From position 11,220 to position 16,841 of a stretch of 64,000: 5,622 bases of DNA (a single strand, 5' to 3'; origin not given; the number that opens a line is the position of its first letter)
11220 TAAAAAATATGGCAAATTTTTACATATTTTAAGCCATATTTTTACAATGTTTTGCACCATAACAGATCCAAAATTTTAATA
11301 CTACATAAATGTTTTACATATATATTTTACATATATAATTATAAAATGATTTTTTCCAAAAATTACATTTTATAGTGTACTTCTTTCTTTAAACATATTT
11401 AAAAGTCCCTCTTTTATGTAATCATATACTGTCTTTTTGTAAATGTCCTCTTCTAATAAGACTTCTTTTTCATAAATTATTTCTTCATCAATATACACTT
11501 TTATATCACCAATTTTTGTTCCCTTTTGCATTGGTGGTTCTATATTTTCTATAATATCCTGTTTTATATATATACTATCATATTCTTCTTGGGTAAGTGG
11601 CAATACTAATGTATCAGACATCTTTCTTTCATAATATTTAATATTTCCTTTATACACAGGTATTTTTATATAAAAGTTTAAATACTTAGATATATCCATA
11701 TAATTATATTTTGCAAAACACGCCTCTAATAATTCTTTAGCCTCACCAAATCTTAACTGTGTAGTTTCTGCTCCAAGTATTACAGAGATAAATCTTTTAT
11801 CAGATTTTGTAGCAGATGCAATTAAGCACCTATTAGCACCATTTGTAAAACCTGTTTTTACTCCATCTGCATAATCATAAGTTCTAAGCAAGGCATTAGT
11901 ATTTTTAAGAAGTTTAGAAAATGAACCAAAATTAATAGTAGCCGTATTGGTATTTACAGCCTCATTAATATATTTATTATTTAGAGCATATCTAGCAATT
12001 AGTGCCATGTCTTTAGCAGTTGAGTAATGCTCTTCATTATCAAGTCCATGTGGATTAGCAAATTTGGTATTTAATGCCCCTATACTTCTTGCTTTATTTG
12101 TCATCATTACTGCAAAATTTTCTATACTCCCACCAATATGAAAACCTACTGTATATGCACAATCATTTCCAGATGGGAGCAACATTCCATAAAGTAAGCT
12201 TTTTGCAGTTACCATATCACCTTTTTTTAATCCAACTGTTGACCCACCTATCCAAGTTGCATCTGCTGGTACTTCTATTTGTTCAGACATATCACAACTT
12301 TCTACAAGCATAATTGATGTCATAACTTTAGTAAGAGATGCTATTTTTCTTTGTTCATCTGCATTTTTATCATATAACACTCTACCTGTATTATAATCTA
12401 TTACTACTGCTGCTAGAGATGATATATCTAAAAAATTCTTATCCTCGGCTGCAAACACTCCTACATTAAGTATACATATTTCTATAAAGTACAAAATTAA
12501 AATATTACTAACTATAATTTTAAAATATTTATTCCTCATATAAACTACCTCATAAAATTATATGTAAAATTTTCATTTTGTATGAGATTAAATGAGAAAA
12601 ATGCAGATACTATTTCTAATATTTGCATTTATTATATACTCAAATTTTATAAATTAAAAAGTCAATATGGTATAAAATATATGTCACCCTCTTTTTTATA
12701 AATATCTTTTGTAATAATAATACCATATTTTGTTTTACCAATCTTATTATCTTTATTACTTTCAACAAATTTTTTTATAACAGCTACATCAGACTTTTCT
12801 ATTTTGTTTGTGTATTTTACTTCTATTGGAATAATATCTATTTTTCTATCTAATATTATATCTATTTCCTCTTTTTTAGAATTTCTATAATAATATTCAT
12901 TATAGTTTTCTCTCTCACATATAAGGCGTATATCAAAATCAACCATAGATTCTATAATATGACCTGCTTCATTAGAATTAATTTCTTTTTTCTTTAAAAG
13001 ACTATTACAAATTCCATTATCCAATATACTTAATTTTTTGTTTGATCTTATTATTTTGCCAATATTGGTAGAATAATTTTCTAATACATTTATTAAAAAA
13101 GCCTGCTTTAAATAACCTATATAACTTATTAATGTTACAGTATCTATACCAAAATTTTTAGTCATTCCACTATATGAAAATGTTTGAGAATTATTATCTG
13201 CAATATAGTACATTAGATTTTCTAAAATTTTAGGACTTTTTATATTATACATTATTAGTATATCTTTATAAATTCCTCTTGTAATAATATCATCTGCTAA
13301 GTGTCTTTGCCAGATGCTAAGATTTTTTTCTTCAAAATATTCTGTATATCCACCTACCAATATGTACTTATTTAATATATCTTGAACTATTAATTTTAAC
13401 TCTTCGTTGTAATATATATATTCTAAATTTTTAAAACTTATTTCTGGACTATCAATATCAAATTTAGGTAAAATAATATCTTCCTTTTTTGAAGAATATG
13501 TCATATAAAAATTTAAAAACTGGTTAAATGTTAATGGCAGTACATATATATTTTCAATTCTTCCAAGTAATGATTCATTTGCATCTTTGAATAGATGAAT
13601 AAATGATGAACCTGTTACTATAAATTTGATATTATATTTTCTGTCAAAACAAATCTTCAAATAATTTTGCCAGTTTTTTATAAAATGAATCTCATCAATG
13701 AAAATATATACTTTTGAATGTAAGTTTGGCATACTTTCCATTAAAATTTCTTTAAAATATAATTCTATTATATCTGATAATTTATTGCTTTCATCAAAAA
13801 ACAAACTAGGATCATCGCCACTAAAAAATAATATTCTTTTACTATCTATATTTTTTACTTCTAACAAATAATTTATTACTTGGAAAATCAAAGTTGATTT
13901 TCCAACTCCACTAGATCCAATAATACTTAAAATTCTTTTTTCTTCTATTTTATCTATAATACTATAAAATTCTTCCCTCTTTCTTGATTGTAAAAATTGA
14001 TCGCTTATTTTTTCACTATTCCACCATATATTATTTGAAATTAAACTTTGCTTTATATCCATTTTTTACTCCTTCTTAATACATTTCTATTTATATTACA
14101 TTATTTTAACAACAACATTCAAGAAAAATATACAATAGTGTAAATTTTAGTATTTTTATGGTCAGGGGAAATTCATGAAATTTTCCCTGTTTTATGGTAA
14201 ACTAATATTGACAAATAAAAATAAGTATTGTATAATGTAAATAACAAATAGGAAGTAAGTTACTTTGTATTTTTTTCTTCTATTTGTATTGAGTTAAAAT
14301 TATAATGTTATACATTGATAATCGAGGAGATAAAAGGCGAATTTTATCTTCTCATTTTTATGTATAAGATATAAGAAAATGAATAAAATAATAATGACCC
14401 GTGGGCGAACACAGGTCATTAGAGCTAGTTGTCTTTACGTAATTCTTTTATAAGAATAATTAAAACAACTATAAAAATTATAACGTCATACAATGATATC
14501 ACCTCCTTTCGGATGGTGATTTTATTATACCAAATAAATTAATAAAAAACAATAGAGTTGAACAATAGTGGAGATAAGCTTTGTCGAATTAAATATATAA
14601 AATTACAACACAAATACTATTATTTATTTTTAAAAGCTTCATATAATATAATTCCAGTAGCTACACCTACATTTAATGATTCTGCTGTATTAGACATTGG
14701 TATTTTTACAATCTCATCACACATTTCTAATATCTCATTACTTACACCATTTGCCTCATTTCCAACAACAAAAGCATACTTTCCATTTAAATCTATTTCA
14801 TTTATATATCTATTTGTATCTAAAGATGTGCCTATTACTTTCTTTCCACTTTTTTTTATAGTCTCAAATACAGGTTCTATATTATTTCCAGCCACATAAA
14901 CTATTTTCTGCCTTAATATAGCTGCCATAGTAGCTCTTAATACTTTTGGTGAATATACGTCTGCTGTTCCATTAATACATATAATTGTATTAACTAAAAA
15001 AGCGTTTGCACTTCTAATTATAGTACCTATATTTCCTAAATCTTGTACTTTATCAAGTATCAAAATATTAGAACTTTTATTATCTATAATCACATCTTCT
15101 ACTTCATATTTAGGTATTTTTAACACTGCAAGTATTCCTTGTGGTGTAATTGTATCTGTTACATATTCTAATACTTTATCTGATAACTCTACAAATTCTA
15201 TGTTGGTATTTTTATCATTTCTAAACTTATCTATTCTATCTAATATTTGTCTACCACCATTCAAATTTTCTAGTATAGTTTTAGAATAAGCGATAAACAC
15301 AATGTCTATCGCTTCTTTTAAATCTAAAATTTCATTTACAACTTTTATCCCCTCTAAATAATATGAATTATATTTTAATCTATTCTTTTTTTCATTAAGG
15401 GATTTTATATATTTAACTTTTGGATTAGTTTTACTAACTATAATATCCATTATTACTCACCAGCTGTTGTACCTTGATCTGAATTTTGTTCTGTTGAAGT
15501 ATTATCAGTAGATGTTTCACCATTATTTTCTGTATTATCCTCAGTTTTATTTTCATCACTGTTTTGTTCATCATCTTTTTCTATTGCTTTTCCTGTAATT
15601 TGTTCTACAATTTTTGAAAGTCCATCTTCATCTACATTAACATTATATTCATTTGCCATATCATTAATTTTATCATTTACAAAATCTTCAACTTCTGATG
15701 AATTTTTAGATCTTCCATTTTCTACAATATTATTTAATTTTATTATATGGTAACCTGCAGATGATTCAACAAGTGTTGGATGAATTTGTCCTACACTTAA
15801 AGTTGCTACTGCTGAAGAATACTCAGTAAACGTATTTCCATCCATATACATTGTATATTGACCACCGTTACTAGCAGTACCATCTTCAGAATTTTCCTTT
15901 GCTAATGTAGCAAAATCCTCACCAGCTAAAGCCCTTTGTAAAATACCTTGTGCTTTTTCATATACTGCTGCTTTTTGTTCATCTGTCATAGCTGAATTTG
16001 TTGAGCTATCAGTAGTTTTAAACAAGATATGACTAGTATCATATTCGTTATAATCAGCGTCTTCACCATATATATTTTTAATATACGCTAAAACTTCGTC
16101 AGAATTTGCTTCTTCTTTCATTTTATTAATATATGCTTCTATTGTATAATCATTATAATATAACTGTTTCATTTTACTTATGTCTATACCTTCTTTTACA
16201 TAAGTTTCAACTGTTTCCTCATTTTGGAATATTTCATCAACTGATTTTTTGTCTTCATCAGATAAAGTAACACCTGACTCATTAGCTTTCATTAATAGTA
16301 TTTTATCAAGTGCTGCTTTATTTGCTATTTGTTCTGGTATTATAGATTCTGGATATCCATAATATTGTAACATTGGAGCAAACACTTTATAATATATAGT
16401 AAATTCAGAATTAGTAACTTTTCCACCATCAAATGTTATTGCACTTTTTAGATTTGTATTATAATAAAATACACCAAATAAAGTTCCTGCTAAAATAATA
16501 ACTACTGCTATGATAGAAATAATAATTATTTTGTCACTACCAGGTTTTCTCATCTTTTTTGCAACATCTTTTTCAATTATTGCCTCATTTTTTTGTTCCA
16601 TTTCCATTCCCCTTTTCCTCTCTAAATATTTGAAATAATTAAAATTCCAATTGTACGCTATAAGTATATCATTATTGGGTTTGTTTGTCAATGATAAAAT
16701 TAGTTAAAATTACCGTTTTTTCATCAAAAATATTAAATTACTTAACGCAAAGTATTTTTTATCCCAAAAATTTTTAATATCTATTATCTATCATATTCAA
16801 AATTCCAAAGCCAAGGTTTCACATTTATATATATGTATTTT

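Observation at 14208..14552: Unannotated type I toxin-antitoxin-like module: 22-aa hydrophobic peptide with sequestered SD and a convergent sRNA complementary to its start region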

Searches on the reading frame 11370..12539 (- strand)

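Call 11: search_protein_families(library=pfam, proteins=[window:11370-12539:-])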
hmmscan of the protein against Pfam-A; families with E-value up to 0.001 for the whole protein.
window:11370-12539:- (389 aa): 3 families
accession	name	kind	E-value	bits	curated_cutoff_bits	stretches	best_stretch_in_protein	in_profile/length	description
PF00768.25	Peptidase_S11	-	2.8e-61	207.5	27.6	1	38-259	9-239/239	D-alanyl-D-alanine carboxypeptidase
PF07943.18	PBP5_C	-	3.9e-08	33.8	21.2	1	292-367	15-90/91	Penicillin-binding protein 5, C-terminal domain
PF13354.11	Beta-lactamase2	-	9.3e-05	22.3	22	1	45-182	3-143/214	Beta-lactamase enzyme family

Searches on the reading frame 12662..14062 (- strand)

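Call 11: search_protein_families(library=pfam, proteins=[window:12662-14062:-])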
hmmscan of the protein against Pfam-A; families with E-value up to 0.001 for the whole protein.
window:12662-14062:- (466 aa): 7 families
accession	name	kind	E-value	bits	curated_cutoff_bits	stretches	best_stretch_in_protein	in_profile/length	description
PF13173.12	AAA_14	-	6.9e-29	100.9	27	1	42-183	2-129/129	AAA domain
PF13635.12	DUF4143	-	3.4e-27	95.6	28.1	1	266-417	2-159/160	Domain of unknown function (DUF4143)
PF13401.12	AAA_22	-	1.7e-05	25.6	27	1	41-153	4-124/130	AAA domain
PF20720.3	nSTAND3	-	3.2e-05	24.1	27.2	1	30-68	5-43/155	Novel STAND NTPase 3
PF03193.22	RsgA_GTPase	-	5.4e-05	23.5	30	1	24-72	89-137/174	RsgA GTPase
PF24883.2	NPHP3_N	-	0.00011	22.9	24.8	1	28-122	8-94/164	Nephrocystin 3, N-terminal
PF25199.1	nSTAND_NTPase5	-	0.00068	19.9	34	0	38-150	37-131/145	Novel STAND NTPase 5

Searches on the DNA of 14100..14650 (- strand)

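Call 16: search_dna_similar(query=window:14200-14560:-, collection=plasmids, mode=distant, max_evalue=0.01)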
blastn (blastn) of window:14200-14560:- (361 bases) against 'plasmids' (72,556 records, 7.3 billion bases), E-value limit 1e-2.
Records with a match: 4; places in all: 4; records where one place covers at least 80% of the query: 0.
Best place of each record, by identity: 80-90% 4.
By first word of the organism name: Clostridioides 4.
By predicted mobility (MOB-suite, as given by PLSDB): non-mobilizable 4.
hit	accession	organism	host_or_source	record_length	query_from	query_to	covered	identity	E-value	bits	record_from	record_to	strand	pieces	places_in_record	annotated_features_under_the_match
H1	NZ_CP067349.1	Clostridioides sp. ES-S-0107-01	soil,soil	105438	81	125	12%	87.0%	2e-3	50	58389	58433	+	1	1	RNA polymerase sigma factor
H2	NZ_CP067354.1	Clostridioides sp. ES-S-0173-01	soil,soil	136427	81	125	12%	87.0%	2e-3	50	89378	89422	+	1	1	RNA polymerase sigma factor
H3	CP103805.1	Clostridioides difficile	Soil,soil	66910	81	125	12%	87.0%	2e-3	50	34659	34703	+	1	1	RNA polymerase sigma factor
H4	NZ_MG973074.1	Clostridioides difficile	hospital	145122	81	125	12%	87.0%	2e-3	50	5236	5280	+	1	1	RNA polymerase sigma factor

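Call 17: search_dna_similar(query=window:14200-14560:-, collection=phages, mode=distant, max_evalue=0.01)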
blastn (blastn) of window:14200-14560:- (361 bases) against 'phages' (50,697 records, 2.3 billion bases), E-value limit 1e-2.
Records with a match: 2; places in all: 2; records where one place covers at least 80% of the query: 0.
Best place of each record, by identity: 60-80% 2.
By first word of the organism name: Enterococcus 2.
By host as written in the record: Enterococcus faecalis 2.
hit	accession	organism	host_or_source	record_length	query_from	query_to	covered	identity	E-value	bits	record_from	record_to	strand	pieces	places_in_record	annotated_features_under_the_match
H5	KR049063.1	Enterococcus phage EFLK1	Enterococcus faecalis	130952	300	355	16%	79.7%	2e-3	48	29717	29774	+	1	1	none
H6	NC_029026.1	Enterococcus phage EFLK1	Enterococcus faecalis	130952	300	355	16%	79.7%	2e-3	48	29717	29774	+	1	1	none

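Call 97: search_rna_families(source=window, start=14100, end=14650, threshold=evalue, max_evalue=1)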
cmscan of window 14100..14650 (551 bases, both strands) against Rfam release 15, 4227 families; matches with E-value up to 1: 0.
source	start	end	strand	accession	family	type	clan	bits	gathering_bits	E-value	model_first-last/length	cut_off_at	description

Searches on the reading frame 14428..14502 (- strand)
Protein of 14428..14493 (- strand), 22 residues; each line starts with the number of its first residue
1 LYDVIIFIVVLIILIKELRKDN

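Call 18: search_protein_families(library=pfam, proteins=[window:14428-14493:-, window:14428-14502:-], max_evalue=10)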
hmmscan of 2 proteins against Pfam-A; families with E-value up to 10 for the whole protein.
seq(22 aa): 1 family
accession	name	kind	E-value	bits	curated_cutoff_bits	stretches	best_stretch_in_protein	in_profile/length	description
PF05568.16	ASFV_J13L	-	2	8.6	23.6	1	1-16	31-46/189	African swine fever virus J13L protein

seq(25 aa): 0 families

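Call 61: search_protein_families(library=ncbifam, proteins=[window:14428-14493:-], max_evalue=10)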
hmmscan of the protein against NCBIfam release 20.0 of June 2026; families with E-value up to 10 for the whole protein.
seq(22 aa): 0 families

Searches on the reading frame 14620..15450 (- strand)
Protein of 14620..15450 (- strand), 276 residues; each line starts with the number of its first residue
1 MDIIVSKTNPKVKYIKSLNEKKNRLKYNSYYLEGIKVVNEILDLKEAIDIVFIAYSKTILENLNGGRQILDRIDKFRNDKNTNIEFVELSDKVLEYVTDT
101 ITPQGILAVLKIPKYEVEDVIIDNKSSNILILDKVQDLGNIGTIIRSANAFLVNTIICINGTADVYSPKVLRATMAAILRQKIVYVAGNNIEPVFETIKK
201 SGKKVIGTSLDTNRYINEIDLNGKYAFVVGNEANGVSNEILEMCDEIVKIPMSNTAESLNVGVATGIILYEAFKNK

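Call 11: search_protein_families(library=pfam, proteins=[window:14620-15450:-])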
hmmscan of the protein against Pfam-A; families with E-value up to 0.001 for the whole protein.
window:14620-15450:- (276 aa): 3 families
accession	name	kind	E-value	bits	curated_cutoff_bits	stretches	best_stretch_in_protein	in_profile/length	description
PF00588.24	SpoU_methylase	-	3.3e-38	131.4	29.7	1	129-270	3-142/142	SpoU rRNA Methylase family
PF22435.1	MRM3-like_sub_bind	-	4.4e-16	59.5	27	1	9-108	1-84/84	MRM3-like substrate binding domain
PF08032.17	SpoU_sub_bind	-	0.00071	20.3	22.8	0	31-115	1-75/76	RNA 2'-O ribose methyltransferase substrate binding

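Call 14: find_encoding_contigs(protein=window:14620-15450:-, flank=3000, max_places=10)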
Protein window:14620-15450:- (276 aa): 1 contig read that carries it; 1 place shown.
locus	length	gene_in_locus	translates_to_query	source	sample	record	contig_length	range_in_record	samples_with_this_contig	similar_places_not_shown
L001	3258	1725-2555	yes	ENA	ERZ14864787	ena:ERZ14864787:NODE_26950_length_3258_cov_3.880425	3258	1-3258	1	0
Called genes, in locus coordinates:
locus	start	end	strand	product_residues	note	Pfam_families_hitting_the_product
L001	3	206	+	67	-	?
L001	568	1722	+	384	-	PF13616:Rotamase_3, PF00639:Rotamase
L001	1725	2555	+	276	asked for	PF22435:MRM3-like_sub_bind, PF00588:SpoU_methylase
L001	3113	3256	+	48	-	?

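Call 19: find_homologous_proteins(query=window:14620-15450:-, max_evalue=1e-40)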
Query window:14620-15450:- (276 aa): 531 proteins with E <= 1e-40 among 4795 candidates; the best 120 are listed.
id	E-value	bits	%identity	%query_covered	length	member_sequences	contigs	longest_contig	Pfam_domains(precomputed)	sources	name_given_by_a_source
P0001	4.9e-168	575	100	100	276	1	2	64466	PF22435.2,PF00588.25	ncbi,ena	-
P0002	5.1e-99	349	63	100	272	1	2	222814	PF08032.18,PF22435.2,PF00588.25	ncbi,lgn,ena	-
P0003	5.2e-98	346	63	100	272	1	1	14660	PF08032.18,PF22435.2,PF00588.25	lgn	-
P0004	1.1e-97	345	63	99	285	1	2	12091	PF08032.18,PF22435.2,PF00588.25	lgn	-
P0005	2.9e-97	343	58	100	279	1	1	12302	PF08032.18,PF22435.2,PF00588.25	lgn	-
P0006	4.8e-97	343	60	100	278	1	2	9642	PF08032.18,PF22435.2,PF00588.25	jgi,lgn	jgi:TrmH family RNA methyltransferase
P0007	1.1e-94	335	59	99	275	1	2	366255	PF08032.18,PF22435.2,PF00588.25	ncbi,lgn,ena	-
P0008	9.2e-94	332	62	100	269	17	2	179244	PF08032.18,PF22435.2,PF00588.25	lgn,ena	-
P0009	1.2e-91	325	60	100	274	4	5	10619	PF08032.18,PF22435.2,PF00588.25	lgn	-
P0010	1.7e-91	324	60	100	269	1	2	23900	PF22435.2,PF00588.25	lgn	-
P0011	4.5e-91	323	60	100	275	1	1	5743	PF08032.18,PF22435.2,PF00588.25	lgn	-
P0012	7.8e-90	319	59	100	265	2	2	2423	PF08032.18,PF22435.2,PF00588.25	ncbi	-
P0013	8.9e-90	319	57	100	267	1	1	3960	PF08032.18,PF22435.2,PF00588.25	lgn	-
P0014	1.9e-89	318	61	100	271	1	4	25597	PF08032.18,PF22435.2,PF00588.25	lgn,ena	-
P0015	3.1e-89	317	61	100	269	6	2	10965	PF08032.18,PF22435.2,PF00588.25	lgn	-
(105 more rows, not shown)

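Call 94: find_encoding_contigs(protein=P0002, flank=5000, max_places=3)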
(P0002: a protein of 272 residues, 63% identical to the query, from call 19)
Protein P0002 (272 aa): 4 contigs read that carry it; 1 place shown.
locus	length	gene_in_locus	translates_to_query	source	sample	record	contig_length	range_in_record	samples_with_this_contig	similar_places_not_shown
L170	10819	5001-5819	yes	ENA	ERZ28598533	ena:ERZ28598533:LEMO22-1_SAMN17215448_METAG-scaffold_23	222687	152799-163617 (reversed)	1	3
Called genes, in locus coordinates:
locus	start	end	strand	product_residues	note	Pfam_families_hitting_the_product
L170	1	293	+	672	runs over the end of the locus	PF22745:Nlig-Ia, PF01653:DNA_ligase_aden, PF03120:OB_DNA_ligase, PF03119:DNA_ligase_ZBD, PF12826:HHH_2, PF00533:BRCT, PF12738:PTCB-BRCT, PF16589:BRCT_2 (weak), +1 more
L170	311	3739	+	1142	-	PF17757:UvrB_inter, PF02559:CarD_TRCF_RID, PF00270:DEAD, PF04851:ResIII, PF00271:Helicase_C, PF03461:TRCF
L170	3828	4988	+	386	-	-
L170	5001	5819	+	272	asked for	PF22435:MRM3-like_sub_bind, PF08032:SpoU_sub_bind (faint), PF00588:SpoU_methylase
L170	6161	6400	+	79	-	-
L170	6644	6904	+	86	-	PF14209:DUF4321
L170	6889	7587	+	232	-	PF20582:UPF0758_N, PF04002:RadC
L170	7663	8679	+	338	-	PF00022:Actin (weak), PF06723:MreB_Mbl, PF11104:PilM_2 (faint), PF00012:HSP70, PF14450:FtsA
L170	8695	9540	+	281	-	PF04085:MreC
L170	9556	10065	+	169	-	PF04093:MreD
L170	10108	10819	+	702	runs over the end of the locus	PF03717:PBP_dimer, PF00905:Transpeptidase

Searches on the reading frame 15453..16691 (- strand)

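Call 11: search_protein_families(library=pfam, proteins=[window:15453-16691:-])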
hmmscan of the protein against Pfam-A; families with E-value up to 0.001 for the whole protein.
window:15453-16691:- (412 aa): 3 families
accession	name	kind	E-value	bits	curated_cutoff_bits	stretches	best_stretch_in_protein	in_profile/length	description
PF13616.12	Rotamase_3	-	3.9e-20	73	22.5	1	204-320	3-113/116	PPIC-type PPIASE domain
PF00639.27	Rotamase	-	4.5e-20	72.9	21.7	1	221-320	1-96/97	PPIC-type PPIASE domain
PF09716.15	ETRAMP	-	0.00013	22.3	29.1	1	41-80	38-79/81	Malarial early transcribed membrane protein (ETRAMP)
